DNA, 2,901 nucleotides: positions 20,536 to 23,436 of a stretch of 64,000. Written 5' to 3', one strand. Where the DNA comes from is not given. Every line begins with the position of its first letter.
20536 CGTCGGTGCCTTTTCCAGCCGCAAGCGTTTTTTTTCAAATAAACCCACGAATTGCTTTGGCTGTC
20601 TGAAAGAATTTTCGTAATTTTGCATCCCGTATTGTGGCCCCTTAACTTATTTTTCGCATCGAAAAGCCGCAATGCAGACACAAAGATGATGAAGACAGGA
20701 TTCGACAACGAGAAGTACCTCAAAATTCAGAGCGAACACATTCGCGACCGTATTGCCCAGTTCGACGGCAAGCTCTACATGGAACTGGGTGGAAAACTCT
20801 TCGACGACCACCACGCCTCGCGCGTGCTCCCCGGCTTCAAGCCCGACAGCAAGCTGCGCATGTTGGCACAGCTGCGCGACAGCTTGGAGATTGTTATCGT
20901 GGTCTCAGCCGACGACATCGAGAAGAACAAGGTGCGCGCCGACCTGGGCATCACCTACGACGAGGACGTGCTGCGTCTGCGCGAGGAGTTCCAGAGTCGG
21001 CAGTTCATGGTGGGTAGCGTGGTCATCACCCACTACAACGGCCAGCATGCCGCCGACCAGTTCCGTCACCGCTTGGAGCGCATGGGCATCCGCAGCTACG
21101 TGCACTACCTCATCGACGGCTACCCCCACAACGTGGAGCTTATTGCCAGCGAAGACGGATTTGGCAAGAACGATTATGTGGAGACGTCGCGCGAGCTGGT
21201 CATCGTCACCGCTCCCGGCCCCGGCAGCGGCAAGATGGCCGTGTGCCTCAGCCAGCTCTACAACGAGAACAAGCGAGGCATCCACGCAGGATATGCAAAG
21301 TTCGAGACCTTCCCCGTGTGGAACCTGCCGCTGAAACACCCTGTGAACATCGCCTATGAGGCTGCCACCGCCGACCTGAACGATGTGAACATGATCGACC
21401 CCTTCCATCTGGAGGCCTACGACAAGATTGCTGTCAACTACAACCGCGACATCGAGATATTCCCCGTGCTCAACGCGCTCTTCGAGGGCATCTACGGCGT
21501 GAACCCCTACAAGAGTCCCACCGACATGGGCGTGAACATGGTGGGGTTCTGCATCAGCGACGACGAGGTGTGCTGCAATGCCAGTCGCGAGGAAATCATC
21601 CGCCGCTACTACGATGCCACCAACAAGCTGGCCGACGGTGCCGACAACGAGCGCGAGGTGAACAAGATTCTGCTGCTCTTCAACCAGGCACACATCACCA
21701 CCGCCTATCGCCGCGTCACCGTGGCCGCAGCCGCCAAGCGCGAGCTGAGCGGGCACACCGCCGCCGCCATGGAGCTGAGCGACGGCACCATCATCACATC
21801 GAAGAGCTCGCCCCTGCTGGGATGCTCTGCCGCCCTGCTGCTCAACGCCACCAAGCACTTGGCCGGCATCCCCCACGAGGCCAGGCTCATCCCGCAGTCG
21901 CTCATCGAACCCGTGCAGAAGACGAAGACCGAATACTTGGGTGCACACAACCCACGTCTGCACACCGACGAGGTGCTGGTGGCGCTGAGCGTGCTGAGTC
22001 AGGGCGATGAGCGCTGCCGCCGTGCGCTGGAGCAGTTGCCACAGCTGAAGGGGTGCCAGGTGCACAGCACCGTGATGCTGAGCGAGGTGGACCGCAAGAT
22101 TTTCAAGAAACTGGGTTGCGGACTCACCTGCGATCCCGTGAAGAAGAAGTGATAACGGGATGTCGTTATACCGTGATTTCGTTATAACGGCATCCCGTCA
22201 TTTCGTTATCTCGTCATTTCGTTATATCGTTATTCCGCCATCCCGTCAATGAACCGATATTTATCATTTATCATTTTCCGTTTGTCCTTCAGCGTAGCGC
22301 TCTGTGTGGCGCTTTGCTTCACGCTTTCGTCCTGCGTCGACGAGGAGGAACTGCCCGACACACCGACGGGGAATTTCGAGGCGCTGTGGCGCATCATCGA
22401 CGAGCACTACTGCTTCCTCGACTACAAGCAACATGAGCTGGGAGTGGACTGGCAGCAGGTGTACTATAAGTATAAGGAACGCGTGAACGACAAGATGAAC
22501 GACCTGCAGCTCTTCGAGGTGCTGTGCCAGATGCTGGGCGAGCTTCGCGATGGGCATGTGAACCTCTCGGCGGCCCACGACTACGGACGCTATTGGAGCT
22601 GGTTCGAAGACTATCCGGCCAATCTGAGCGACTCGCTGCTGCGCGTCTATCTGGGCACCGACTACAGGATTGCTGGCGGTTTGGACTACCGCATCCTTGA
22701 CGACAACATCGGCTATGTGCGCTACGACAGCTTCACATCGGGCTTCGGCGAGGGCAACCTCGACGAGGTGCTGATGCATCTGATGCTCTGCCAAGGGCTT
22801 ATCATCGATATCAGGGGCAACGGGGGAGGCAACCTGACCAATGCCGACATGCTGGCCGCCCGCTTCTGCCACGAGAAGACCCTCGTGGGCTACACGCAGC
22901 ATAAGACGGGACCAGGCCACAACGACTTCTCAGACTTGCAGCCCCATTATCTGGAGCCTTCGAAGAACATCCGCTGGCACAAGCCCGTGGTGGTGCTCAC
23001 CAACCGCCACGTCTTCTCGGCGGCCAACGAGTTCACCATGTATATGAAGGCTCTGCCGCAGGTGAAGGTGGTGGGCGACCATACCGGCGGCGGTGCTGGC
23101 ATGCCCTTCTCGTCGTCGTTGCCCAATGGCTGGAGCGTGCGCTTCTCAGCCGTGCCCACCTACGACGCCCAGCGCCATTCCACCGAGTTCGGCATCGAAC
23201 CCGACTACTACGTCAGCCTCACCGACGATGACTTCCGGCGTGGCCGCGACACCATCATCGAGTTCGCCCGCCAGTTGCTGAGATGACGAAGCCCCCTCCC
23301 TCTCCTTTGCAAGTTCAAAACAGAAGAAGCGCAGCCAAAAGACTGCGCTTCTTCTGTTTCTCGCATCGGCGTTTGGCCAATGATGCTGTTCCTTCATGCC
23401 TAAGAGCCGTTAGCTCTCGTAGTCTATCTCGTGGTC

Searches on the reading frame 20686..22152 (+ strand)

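Call 92: search_protein_families(library=pfam, proteins=[window:20686-22152:+], max_evalue=0.001)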
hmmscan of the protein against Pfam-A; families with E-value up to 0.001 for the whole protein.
window:20686-22152:+ (488 aa): 2 families
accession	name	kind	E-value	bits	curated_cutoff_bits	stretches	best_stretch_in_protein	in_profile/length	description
PF08903.17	DUF1846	-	1.8e-177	589.6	27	1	5-335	2-332/333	Domain of unknown function DUF1846, N-terminal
PF20921.3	DUF1846_C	-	1.9e-58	197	27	1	342-487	3-148/153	Domain of unknown function DUF1846, C-terminal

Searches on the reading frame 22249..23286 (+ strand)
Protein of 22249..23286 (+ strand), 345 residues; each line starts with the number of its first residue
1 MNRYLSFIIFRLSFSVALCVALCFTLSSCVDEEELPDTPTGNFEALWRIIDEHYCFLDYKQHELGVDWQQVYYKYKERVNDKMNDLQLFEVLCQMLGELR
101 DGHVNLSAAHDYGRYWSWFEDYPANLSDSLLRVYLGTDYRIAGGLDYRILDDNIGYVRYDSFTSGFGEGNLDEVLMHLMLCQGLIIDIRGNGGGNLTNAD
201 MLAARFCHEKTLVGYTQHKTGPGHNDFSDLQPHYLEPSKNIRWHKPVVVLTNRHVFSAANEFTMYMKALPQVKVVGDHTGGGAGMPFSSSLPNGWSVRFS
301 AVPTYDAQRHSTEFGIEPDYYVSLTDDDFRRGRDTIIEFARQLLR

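Call 92: search_protein_families(library=pfam, proteins=[window:22249-23286:+], max_evalue=0.001)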
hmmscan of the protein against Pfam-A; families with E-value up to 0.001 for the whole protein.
window:22249-23286:+ (345 aa): 2 families
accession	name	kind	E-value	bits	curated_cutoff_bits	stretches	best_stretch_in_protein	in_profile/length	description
PF03572.23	Peptidase_S41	-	4.4e-32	111.4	24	1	153-322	1-165/165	Peptidase family S41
PF14684.11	Tricorn_C1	-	1.2e-11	44.8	24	1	40-97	6-59/59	Tricorn protease C1 domain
